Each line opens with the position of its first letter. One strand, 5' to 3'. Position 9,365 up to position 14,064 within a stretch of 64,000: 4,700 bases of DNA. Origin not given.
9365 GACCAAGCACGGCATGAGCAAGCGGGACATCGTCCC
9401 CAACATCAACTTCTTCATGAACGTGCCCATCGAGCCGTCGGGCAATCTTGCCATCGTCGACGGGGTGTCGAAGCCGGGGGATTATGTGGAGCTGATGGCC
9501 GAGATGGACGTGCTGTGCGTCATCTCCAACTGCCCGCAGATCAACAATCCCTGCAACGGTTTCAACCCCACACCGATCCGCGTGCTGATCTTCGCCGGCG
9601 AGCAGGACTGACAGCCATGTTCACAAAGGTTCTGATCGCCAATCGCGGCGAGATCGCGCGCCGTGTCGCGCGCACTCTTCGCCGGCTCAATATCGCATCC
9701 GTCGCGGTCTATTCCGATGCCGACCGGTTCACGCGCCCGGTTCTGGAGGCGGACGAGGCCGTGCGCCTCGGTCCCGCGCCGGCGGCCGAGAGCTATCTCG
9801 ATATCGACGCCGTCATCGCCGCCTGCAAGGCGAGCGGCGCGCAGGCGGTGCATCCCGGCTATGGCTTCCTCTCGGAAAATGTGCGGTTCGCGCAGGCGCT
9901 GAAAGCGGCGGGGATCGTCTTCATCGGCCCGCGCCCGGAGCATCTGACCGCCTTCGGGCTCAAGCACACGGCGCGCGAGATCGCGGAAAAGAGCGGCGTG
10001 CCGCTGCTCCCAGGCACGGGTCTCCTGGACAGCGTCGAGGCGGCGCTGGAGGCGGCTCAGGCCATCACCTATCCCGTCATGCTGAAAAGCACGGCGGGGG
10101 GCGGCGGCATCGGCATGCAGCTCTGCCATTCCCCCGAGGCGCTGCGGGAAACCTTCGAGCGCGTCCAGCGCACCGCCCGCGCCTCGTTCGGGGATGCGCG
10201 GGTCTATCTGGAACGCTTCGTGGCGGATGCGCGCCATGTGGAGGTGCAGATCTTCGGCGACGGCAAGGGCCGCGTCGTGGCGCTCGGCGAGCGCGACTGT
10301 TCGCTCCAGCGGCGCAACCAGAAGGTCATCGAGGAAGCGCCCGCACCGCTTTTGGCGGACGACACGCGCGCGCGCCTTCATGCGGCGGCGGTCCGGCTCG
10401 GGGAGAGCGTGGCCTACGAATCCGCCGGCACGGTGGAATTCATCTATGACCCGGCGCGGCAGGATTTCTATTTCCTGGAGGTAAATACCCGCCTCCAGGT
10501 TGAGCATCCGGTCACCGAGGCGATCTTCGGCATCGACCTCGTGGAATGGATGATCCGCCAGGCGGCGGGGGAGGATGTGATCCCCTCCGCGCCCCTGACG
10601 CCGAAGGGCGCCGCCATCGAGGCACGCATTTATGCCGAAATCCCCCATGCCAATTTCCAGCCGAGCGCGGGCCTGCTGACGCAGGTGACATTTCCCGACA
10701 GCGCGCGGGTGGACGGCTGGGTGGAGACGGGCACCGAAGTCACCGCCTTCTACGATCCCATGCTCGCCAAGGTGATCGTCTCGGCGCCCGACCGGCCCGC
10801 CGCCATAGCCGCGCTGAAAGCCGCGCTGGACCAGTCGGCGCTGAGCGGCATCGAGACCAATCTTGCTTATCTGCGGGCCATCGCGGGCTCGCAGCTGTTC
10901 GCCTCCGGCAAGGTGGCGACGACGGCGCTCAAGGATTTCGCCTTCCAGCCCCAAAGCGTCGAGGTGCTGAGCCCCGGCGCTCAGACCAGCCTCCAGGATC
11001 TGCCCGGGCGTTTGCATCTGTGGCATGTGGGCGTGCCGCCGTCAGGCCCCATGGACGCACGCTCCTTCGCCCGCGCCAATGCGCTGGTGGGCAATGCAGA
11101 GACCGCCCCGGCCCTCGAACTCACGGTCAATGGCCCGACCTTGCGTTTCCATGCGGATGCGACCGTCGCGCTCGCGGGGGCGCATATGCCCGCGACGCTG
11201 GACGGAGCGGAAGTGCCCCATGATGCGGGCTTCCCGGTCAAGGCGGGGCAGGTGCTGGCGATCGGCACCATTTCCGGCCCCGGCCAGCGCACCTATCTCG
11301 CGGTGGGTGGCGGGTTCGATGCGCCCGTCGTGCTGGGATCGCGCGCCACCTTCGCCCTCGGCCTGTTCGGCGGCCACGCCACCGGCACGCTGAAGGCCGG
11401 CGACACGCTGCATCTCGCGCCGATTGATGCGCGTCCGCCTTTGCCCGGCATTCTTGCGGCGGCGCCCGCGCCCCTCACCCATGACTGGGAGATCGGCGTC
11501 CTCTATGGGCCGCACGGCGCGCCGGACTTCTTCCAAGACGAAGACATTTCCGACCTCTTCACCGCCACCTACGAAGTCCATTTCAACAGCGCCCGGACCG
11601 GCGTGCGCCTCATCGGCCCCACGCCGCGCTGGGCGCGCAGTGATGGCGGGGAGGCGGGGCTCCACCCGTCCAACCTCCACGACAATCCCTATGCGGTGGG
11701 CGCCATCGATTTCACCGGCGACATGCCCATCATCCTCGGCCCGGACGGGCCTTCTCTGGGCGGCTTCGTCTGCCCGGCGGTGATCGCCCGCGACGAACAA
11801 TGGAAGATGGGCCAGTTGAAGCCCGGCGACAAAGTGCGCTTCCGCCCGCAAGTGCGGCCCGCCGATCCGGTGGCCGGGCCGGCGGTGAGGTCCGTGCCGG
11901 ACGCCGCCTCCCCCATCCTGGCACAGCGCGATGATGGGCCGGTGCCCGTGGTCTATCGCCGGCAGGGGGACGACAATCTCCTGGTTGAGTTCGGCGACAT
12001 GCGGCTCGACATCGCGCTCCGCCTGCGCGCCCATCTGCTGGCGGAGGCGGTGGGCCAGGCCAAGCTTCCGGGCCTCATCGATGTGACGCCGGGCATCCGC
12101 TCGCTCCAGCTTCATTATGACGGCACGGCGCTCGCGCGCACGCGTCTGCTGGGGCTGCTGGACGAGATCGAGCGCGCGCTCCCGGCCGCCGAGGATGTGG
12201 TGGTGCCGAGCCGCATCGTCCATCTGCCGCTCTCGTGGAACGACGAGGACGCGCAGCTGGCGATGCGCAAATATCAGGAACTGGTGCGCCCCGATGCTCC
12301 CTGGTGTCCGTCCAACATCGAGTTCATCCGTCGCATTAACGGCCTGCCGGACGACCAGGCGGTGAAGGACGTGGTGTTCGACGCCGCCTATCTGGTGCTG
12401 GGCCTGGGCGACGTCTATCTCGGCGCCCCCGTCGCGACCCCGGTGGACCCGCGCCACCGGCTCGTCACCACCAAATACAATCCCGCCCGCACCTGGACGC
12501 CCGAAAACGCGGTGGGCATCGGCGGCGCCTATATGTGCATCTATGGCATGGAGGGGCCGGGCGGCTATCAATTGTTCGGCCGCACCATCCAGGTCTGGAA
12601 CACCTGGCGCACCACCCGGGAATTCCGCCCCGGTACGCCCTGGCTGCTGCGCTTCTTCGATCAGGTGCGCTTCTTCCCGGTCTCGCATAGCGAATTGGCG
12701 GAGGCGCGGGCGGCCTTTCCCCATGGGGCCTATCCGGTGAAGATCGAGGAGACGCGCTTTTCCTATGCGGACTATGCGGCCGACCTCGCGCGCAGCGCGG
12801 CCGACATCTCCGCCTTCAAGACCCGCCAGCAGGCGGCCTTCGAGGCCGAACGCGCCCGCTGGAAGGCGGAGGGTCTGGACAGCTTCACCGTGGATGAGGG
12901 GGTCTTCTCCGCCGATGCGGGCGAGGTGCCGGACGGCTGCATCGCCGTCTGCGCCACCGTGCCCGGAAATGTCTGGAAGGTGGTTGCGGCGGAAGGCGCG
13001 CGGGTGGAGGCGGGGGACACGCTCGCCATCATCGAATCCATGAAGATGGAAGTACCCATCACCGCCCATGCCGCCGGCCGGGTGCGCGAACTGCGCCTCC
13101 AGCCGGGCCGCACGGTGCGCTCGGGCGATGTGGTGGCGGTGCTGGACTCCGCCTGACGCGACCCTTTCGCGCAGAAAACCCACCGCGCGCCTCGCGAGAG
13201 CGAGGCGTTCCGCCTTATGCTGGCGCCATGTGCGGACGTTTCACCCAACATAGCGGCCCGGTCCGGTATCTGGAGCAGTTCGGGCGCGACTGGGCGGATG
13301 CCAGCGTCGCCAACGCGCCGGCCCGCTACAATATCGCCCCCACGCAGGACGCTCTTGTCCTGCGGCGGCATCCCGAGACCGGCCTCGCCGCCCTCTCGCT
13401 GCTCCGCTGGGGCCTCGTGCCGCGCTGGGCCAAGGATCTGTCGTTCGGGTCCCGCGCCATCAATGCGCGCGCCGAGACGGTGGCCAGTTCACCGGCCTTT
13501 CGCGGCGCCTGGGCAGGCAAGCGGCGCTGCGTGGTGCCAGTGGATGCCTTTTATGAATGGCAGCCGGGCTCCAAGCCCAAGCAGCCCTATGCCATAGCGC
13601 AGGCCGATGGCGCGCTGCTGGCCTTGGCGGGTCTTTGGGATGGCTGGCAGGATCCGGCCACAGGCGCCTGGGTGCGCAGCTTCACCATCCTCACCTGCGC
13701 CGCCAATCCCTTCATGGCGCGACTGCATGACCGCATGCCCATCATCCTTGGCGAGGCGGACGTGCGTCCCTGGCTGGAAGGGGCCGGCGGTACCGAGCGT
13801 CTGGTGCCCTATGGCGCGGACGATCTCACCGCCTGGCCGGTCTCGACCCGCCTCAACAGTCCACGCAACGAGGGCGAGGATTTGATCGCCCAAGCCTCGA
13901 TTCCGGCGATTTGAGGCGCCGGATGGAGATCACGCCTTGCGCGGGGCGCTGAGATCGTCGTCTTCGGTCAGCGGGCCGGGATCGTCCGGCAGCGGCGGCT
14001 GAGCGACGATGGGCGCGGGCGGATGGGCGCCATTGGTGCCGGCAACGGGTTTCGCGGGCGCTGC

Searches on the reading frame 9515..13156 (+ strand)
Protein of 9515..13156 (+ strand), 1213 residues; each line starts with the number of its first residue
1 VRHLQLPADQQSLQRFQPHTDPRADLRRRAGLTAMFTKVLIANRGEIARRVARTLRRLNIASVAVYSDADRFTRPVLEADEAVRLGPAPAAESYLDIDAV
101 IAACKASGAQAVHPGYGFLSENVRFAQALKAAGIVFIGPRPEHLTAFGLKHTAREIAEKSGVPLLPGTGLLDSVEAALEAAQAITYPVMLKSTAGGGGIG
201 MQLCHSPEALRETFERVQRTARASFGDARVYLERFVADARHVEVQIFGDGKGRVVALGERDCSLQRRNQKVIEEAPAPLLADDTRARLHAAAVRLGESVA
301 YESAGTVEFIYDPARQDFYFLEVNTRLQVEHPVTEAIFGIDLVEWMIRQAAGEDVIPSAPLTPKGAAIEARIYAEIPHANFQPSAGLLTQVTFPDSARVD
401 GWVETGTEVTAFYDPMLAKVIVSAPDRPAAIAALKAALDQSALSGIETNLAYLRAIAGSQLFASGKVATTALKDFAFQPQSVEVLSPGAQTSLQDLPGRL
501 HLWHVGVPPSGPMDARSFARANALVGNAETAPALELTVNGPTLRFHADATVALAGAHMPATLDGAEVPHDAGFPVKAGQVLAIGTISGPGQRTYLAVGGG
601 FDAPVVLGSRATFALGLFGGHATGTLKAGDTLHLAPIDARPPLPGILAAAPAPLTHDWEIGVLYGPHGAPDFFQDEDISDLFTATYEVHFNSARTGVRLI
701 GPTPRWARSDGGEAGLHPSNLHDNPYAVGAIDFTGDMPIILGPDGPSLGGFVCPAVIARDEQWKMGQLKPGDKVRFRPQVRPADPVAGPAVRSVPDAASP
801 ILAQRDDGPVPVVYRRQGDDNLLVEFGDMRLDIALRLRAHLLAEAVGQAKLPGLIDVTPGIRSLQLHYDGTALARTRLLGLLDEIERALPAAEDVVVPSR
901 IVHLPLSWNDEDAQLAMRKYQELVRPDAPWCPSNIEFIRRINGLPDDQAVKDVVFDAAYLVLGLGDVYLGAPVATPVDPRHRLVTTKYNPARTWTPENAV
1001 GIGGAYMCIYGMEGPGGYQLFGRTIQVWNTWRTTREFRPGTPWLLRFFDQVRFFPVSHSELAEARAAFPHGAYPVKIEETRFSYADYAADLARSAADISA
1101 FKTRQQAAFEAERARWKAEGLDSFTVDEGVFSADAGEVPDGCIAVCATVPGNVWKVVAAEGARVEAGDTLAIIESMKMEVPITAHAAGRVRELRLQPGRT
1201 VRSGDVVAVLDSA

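Call 40: search_protein_families(library=pfam, proteins=[window:9515-13156:+])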
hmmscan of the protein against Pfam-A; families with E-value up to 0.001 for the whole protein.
window:9515-13156:+ (1213 aa): 9 families
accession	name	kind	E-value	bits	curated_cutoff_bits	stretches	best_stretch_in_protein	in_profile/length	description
PF02626.20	CT_A_B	-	8.7e-89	298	25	1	505-778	1-261/261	Carboxyltransferase domain, subdomain A and B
PF02786.22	CPSase_L_D2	-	4.2e-66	222.9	19.8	1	150-354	2-207/211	Carbamoyl-phosphate synthase L chain, ATP binding domain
PF00289.28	Biotin_carb_N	-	8.8e-42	142.5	25.5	1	35-144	1-110/110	Biotin carboxylase, N-terminal domain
PF02682.21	CT_C_D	-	1.7e-37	129.5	22.1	1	814-1033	3-197/202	Carboxyltransferase domain, subdomain C and D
PF02785.25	Biotin_carb_C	-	3.6e-31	107.9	32.4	1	369-473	1-107/108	Biotin carboxylase C-terminal domain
PF00364.28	Biotin_lipoyl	-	4.9e-15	55.6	22.1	1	1151-1210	15-73/73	Biotin-requiring enzyme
PF07478.18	Dala_Dala_lig_C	-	4.3e-09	36.6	24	1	175-325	26-174/204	D-ala D-ala ligase C-terminus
PF13533.13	Biotin_lipoyl_2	-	0.00047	20.4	29.8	0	1149-1174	7-32/32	Biotin-lipoyl like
PF02222.28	ATP-grasp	-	0.00059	20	27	0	170-309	15-147/179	ATP-grasp domain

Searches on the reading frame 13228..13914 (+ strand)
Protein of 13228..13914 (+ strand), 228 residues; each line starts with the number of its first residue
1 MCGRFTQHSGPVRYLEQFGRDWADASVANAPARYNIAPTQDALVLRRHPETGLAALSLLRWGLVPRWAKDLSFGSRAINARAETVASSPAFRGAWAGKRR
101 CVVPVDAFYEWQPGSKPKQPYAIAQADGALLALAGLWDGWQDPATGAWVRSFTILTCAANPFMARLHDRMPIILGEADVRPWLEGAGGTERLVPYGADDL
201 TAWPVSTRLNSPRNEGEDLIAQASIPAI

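Call 40: search_protein_families(library=pfam, proteins=[window:13228-13914:+])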
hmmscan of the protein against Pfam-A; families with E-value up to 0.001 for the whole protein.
window:13228-13914:+ (228 aa): 1 family
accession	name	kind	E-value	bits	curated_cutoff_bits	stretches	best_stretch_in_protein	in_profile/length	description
PF02586.19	SRAP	-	7.9e-66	222.1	27.1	1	1-212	1-214/214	SOS response associated peptidase (SRAP)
